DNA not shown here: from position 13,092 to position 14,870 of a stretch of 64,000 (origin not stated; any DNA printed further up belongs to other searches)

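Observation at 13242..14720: UDP-glucose 6-dehydrogenase carrying an in-frame N-terminal XRE-type HTH DNA-binding domain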

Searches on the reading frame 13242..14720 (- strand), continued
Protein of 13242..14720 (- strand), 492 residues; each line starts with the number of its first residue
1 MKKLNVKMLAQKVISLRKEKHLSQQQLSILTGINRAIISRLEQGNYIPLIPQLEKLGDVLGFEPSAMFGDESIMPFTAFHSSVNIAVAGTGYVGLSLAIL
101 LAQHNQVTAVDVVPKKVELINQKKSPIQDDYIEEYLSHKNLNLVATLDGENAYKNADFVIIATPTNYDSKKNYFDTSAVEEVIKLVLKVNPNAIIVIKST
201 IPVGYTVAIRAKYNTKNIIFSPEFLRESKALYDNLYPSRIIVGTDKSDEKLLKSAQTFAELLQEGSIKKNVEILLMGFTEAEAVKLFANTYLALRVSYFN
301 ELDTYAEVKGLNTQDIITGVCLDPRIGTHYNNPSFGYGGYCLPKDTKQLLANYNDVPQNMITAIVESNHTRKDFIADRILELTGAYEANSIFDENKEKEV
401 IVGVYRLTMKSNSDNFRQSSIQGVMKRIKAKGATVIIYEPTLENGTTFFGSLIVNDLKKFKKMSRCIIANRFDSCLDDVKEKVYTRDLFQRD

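Call 7: search_solved_structures(query=window:13242-14720:-, max_evalue=0.001, show_alignments=1)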
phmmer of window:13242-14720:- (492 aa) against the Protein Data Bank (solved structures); distinct sequences matched with E-value up to 0.001: 30.
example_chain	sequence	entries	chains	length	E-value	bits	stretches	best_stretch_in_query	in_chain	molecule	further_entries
3phl_A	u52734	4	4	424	4.5e-152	509.9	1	83-492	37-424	UDP-glucose 6-dehydrogenase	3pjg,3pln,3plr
3pid_A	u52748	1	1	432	4.8e-152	509.8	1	83-492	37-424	UDP-glucose 6-dehydrogenase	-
1dli_A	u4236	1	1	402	1.3e-148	498.5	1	84-492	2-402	UDP-GLUCOSE DEHYDROGENASE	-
1dlj_A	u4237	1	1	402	4.1e-147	493.6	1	84-492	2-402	UDP-GLUCOSE DEHYDROGENASE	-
7kws_A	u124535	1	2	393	5.9e-109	367.8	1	84-492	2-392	UDP-glucose 6-dehydrogenase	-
4a7p_A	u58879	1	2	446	2.6e-42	148.1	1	79-441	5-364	UDP-GLUCOSE DEHYDROGENASE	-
2y0e_A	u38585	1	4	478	2.4e-35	125.1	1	79-444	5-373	UDP-GLUCOSE DEHYDROGENASE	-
2y0c_A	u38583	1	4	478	4.4e-34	121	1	79-444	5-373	UDP-GLUCOSE DEHYDROGENASE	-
2y0d_A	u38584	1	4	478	4.4e-34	121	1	79-444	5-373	UDP-GLUCOSE DEHYDROGENASE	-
3gg2_A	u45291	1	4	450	3.2e-32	114.8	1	82-441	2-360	Sugar dehydrogenase, UDP-glucose/GDP-mannose dehydrogenase family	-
3vtf_A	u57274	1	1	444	9.2e-30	106.7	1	83-450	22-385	UDP-glucose 6-dehydrogenase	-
2o3j_A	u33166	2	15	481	1e-28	103.3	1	84-445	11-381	UDP-glucose 6-dehydrogenase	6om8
6c4j_A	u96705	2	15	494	4.7e-28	101.1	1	85-442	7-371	UDP-glucose 6-dehydrogenase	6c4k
5tjh_A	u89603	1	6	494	6e-28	100.8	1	85-442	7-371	UDP-glucose 6-dehydrogenase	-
2q3e_A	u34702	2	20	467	6.4e-28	100.7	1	85-442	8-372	UDP-glucose 6-dehydrogenase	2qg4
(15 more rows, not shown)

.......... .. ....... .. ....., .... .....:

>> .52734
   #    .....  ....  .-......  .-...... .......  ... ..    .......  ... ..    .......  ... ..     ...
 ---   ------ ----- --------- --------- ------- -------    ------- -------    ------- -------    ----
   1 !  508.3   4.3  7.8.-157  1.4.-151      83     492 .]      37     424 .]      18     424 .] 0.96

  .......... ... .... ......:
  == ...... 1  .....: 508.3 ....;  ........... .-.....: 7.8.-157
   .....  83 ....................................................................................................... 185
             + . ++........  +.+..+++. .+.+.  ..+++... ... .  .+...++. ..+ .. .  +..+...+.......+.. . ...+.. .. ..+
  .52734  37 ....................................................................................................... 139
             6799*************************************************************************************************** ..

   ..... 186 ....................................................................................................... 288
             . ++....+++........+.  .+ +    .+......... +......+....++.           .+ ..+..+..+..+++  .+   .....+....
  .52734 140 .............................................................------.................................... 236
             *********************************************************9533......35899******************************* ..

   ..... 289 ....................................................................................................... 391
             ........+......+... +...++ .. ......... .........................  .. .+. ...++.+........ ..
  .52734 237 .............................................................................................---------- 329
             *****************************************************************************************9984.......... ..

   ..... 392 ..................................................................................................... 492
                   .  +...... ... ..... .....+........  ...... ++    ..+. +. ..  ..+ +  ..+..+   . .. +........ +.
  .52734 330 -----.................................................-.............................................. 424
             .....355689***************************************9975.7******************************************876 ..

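Call 9: find_encoding_contigs(protein=P0001, flank=10000, max_places=4)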
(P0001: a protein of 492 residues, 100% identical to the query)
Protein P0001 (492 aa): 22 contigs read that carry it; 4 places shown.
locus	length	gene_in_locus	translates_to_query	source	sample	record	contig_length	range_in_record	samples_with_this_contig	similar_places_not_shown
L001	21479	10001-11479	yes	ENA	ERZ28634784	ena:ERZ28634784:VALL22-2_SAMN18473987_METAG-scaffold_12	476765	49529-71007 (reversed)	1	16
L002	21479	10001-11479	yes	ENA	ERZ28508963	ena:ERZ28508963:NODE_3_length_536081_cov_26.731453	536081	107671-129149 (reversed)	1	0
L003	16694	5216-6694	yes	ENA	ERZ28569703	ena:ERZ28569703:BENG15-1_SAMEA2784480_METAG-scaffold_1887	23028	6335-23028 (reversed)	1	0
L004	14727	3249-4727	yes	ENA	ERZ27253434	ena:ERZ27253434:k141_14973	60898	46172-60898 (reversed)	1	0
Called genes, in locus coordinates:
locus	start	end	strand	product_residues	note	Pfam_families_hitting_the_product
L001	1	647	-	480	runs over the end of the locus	PF01943:Polysacc_synt, PF13440:Polysacc_synt_3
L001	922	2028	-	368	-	PF13524:Glyco_trans_1_2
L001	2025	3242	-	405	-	PF04932:Wzy_C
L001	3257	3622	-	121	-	PF25084:LbH_EIF2B (faint), PF25087:GMPPB_C (faint), PF14602:Hexapep_2 (faint), PF00132:Hexapep (weak)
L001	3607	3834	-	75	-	-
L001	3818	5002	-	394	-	PF00534:Glycos_transf_1, PF13692:Glyco_trans_1_4, PF13524:Glyco_trans_1_2 (weak)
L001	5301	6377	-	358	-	-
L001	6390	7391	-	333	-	PF00535:Glycos_transf_2, PF10111:Glyco_tranf_2_2 (weak), PF13641:Glyco_tranf_2_3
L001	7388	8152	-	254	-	PF02397:Bac_transf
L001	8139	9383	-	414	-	PF00155:Aminotran_1_2, PF01041:DegT_DnrJ_EryC1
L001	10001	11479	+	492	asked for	PF01381:HTH_3 (weak), PF12844:HTH_19 (faint), PF13560:HTH_31 (faint), PF01210:NAD_Gly3P_dh_N (weak), PF03721:UDPG_MGDP_dh_N, PF00984:UDPG_MGDP_dh, PF03720:UDPG_MGDP_dh_C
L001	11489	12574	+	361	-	PF01073:3Beta_HSD, PF01370:Epimerase, PF02719:Polysacc_synt_2, PF04321:RmlD_sub_bind, PF16363:GDP_Man_Dehyd, PF07993:NAD_binding_4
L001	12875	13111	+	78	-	-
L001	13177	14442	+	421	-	PF14659:Phage_int_SAM_3 (weak), PF22022:Phage_int_M (weak), PF00589:Phage_integrase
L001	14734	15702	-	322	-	PF00781:DAGK_cat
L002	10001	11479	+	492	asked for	PF01381:HTH_3 (weak), PF12844:HTH_19 (faint), PF13560:HTH_31 (faint), PF01210:NAD_Gly3P_dh_N (weak), PF03721:UDPG_MGDP_dh_N, PF00984:UDPG_MGDP_dh, PF03720:UDPG_MGDP_dh_C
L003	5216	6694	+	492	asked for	PF01381:HTH_3 (weak), PF12844:HTH_19 (faint), PF13560:HTH_31 (faint), PF01210:NAD_Gly3P_dh_N (weak), PF03721:UDPG_MGDP_dh_N, PF00984:UDPG_MGDP_dh, PF03720:UDPG_MGDP_dh_C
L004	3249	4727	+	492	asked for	PF01381:HTH_3 (weak), PF12844:HTH_19 (faint), PF13560:HTH_31 (faint), PF01210:NAD_Gly3P_dh_N (weak), PF03721:UDPG_MGDP_dh_N, PF00984:UDPG_MGDP_dh, PF03720:UDPG_MGDP_dh_C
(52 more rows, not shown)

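Call 37: find_encoding_contigs(protein=P0081, flank=5000, max_places=3)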
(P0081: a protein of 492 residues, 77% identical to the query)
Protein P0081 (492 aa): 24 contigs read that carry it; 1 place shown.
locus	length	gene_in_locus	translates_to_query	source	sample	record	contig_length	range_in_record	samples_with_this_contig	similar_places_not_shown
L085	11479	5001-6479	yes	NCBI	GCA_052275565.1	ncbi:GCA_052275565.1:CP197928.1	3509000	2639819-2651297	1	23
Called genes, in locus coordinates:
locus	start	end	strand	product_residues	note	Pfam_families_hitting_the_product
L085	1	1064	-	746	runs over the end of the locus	-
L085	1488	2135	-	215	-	PF12645:HTH_16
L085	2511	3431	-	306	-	PF00483:NTP_transferase, PF12804:NTP_transf_3 (weak)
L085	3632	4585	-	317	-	PF03816:LytR_cpsA_psr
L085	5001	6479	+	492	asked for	PF01381:HTH_3, PF01210:NAD_Gly3P_dh_N (weak), PF02737:3HCDH_N (weak), PF03721:UDPG_MGDP_dh_N, PF00984:UDPG_MGDP_dh, PF03720:UDPG_MGDP_dh_C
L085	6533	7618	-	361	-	PF01073:3Beta_HSD, PF01370:Epimerase, PF02719:Polysacc_synt_2, PF04321:RmlD_sub_bind, PF16363:GDP_Man_Dehyd, PF07993:NAD_binding_4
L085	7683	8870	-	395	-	PF02350:Epimerase_2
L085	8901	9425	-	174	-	PF17836:PglD_N, PF00132:Hexapep (faint)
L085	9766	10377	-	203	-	-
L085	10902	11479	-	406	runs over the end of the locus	PF01370:Epimerase, PF14667:Polysacc_synt_C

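Call 38: find_encoding_contigs(protein=P0095, flank=5000, max_places=2)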
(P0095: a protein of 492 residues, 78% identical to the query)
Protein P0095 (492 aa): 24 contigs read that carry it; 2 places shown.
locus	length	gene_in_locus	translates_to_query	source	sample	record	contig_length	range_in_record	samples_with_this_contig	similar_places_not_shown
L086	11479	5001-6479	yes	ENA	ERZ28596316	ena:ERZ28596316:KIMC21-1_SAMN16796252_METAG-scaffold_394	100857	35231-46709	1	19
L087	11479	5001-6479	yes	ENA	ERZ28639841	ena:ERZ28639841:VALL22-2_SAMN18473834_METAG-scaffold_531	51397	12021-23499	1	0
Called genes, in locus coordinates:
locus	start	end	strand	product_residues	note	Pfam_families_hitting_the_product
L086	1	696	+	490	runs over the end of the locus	PF05598:DUF772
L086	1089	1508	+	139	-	-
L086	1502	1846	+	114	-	PF05717:TnpB_IS66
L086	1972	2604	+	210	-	PF13007:LZ_Tnp_IS66, PF13005:zf-IS66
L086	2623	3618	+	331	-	PF03050:DDE_Tnp_IS66, PF13817:DDE_Tnp_IS66_C (weak)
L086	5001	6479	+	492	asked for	PF01381:HTH_3 (weak), PF12844:HTH_19 (faint), PF01210:NAD_Gly3P_dh_N (weak), PF03721:UDPG_MGDP_dh_N, PF00984:UDPG_MGDP_dh, PF03720:UDPG_MGDP_dh_C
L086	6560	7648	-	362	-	PF01370:Epimerase, PF02719:Polysacc_synt_2, PF04321:RmlD_sub_bind, PF01073:3Beta_HSD, PF07993:NAD_binding_4, PF16363:GDP_Man_Dehyd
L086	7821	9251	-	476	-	PF01943:Polysacc_synt, PF13440:Polysacc_synt_3, PF03023:MurJ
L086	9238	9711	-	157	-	PF00132:Hexapep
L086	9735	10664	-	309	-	PF04765:TOD1_MUCI70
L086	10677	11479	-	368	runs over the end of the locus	PF14897:EpsG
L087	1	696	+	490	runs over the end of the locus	PF05598:DUF772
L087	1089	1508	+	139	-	-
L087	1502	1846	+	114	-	PF05717:TnpB_IS66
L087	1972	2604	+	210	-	PF13007:LZ_Tnp_IS66, PF13005:zf-IS66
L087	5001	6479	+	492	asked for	PF01381:HTH_3 (weak), PF12844:HTH_19 (faint), PF01210:NAD_Gly3P_dh_N (weak), PF03721:UDPG_MGDP_dh_N, PF00984:UDPG_MGDP_dh, PF03720:UDPG_MGDP_dh_C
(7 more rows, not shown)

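Call 39: find_encoding_contigs(protein=P0009, flank=5000, max_places=2)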
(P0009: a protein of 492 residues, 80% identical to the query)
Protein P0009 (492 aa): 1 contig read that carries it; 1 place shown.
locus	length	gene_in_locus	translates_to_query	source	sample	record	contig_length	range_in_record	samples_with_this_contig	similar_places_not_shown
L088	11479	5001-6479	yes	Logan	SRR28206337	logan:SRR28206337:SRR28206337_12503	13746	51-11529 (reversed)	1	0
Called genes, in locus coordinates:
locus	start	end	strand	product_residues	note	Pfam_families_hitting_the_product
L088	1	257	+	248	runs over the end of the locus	-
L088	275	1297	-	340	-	-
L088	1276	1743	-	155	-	-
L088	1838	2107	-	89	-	-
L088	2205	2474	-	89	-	-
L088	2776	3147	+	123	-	PF01381:HTH_3, PF12844:HTH_19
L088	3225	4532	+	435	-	PF14659:Phage_int_SAM_3, PF22022:Phage_int_M (weak)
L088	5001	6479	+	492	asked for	PF01381:HTH_3, PF12844:HTH_19, PF13560:HTH_31, PF01210:NAD_Gly3P_dh_N (faint), PF02737:3HCDH_N (faint), PF03721:UDPG_MGDP_dh_N, PF00984:UDPG_MGDP_dh, PF03720:UDPG_MGDP_dh_C (weak)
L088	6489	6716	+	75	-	-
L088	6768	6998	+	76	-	PF00132:Hexapep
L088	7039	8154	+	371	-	PF01073:3Beta_HSD, PF01370:Epimerase, PF02719:Polysacc_synt_2, PF04321:RmlD_sub_bind, PF07993:NAD_binding_4, PF16363:GDP_Man_Dehyd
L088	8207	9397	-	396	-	PF02350:Epimerase_2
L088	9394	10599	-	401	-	PF01370:Epimerase, PF04321:RmlD_sub_bind (faint), PF07993:NAD_binding_4 (faint), PF14667:Polysacc_synt_C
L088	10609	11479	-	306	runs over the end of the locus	?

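Call 40: find_encoding_contigs(protein=P0108, flank=5000, max_places=2)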
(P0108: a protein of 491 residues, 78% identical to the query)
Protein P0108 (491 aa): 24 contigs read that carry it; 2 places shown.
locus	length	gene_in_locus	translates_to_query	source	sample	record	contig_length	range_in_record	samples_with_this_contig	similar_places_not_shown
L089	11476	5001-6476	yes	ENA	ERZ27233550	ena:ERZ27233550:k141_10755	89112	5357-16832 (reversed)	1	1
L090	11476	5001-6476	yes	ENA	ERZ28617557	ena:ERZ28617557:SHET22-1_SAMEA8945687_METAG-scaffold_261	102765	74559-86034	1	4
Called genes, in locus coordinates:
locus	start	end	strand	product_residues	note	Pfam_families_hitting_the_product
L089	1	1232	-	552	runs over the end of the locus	PF00899:ThiF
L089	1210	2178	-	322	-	PF18144:SMODS, PF21654:DncV-like_NTFase, PF21713:DncV_C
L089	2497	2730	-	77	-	-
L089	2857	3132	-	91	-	-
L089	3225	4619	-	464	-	PF08808:RES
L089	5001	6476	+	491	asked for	PF01381:HTH_3, PF12844:HTH_19, PF13443:HTH_26, PF13560:HTH_31 (weak), PF01210:NAD_Gly3P_dh_N (weak), PF03721:UDPG_MGDP_dh_N, PF00984:UDPG_MGDP_dh, PF03720:UDPG_MGDP_dh_C, +1 more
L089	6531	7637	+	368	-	PF04321:RmlD_sub_bind, PF01073:3Beta_HSD, PF01370:Epimerase, PF02719:Polysacc_synt_2, PF07993:NAD_binding_4, PF16363:GDP_Man_Dehyd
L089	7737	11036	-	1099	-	PF02562:PhoH (faint), PF01443:Viral_helicase1 (weak), PF09848:SLFN-g3_helicase (weak), PF13245:AAA_19, PF13604:AAA_30, PF13538:UvrD_C_2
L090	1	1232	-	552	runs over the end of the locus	PF00899:ThiF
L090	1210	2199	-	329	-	PF18144:SMODS, PF21654:DncV-like_NTFase, PF21713:DncV_C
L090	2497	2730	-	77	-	-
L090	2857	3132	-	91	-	-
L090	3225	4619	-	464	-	PF08808:RES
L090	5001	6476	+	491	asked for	PF01381:HTH_3, PF12844:HTH_19, PF13443:HTH_26, PF13560:HTH_31 (weak), PF01210:NAD_Gly3P_dh_N (weak), PF03721:UDPG_MGDP_dh_N, PF00984:UDPG_MGDP_dh, PF03720:UDPG_MGDP_dh_C, +1 more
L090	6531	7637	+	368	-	PF04321:RmlD_sub_bind, PF01073:3Beta_HSD, PF01370:Epimerase, PF02719:Polysacc_synt_2, PF07993:NAD_binding_4, PF16363:GDP_Man_Dehyd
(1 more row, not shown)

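Call 52: predict_structure(protein=window:13242-14720:-)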
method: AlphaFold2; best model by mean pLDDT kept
length: 492 residues; sequences in the alignment: 1
mean_pLDDT: 37.0   pTM: 0.30
mean pLDDT of the five models: 37.0, 34.6, 33.9, 32.4, 30.5
residues with pLDDT >= 90: 0; 70-90: 12; 50-70: 56; < 50: 424
segments of 3 or more residues with pLDDT < 50: 1-20, 25-83, 91-93, 104-147, 166-172, 199-208, 215-217, 221-492
pLDDT, mean of each block of 10 residues (from residue 1): 28 41 49 44 33 39 29 29 54 50 48 31 27 35 47 64 51 58 75 57 45 50 31 29 32 36 30 33 41 26 26 25 24 21 30 34 28 28 24 28 30 38 40 37 33 36 28 35 27 21
secondary structure, 60 per line:
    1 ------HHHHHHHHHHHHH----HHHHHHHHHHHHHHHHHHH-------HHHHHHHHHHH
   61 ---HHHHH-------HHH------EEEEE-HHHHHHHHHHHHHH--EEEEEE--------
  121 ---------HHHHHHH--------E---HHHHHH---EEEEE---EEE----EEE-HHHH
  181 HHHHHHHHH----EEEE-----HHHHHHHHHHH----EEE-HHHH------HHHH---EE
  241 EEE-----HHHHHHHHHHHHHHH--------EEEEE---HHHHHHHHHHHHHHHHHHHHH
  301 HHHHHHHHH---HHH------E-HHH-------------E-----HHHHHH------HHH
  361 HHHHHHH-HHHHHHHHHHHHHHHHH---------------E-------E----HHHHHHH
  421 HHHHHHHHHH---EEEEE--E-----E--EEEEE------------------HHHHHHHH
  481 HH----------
elements in order: H7-19 H24-42 H50-60 H64-68 E85-89 H91-104 E107-112 H130-136 H149-154 E158-162 E166-168 E173-175 H177-189 E194-197 H203-213 E218-220 H222-225 H232-235 E239-243 H249-263 E272-276 H280-309 H346-351 H358-367 H369-385 H414-430 E434-438 E450-454 H473-482

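Call 56: list_cluster_members(proteins=[P0001, P0081])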
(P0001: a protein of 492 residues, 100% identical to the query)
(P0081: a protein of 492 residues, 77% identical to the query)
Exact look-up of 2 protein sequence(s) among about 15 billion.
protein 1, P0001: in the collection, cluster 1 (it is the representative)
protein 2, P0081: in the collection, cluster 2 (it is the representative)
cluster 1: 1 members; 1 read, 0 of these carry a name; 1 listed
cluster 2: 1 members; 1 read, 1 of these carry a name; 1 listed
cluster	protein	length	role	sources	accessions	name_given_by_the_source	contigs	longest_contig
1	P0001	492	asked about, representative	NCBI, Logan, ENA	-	-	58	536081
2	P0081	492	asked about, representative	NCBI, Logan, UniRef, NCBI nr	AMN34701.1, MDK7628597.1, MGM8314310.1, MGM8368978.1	nucleotide sugar dehydrogenase [Clostridium perfringens] | UDP-glucose 6-dehydrogenase n=1 Tax=Clostridium perfringens TaxID=1502 ... | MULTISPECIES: nucleotide sugar dehydrogenase [Clostridium]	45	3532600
